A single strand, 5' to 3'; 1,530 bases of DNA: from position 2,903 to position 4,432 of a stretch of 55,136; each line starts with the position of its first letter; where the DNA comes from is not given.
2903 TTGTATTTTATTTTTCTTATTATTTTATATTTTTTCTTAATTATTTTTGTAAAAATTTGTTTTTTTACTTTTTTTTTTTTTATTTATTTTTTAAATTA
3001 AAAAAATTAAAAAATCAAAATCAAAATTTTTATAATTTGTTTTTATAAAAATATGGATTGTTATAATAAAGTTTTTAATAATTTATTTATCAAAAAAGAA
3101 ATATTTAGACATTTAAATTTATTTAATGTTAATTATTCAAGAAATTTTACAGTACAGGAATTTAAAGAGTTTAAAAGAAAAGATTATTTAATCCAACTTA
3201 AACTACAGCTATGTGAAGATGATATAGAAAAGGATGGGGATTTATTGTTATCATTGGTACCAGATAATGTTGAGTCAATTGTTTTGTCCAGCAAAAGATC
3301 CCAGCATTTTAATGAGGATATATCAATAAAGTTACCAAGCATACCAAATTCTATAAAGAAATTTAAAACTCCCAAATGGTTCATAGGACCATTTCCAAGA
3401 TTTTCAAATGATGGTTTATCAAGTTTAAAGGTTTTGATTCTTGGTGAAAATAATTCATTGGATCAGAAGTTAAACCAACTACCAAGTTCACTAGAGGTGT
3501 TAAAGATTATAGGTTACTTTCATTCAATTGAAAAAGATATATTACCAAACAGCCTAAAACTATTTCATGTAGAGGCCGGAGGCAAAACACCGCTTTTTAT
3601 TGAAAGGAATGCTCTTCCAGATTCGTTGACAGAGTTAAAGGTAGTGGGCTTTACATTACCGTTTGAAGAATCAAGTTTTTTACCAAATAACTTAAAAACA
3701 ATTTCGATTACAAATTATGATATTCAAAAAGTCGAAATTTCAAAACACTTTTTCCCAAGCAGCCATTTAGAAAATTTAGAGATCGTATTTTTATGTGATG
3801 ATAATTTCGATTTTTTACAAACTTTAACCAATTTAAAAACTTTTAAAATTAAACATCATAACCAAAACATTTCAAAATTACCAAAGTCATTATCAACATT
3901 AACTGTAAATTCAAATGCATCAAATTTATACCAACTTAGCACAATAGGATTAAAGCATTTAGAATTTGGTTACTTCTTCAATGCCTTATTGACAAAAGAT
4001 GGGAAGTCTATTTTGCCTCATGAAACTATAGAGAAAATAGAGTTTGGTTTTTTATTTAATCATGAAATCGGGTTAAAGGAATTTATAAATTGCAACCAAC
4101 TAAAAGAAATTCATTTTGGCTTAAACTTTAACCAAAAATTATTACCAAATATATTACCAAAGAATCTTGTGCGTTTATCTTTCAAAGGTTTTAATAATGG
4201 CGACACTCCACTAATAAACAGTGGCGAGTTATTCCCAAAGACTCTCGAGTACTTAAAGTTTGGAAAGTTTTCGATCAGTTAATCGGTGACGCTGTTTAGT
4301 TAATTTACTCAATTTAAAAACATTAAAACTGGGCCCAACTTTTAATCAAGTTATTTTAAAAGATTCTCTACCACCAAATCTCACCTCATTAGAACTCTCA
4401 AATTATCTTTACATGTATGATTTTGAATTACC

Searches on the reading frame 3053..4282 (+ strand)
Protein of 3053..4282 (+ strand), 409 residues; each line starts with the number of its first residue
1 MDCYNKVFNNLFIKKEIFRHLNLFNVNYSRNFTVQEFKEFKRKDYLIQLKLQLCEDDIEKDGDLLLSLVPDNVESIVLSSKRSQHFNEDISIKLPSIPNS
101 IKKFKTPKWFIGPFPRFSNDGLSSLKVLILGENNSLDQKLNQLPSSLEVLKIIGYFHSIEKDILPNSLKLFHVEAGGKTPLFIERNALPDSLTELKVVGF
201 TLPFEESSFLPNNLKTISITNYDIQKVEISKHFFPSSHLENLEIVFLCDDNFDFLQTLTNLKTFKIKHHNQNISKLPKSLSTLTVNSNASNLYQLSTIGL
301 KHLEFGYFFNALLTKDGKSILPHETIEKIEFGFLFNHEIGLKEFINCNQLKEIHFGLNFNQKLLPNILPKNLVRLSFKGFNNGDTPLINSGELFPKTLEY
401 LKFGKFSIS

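Call 14: search_protein_families(library=pfam, proteins=[window:3053-4282:+], max_evalue=0.001)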
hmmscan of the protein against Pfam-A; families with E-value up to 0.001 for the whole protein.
window:3053-4282:+ (409 aa): 1 family
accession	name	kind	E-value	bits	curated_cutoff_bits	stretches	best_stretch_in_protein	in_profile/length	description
PF05725.18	FNIP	-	3.7e-16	59.4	21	1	348-377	12-41/44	FNIP Repeat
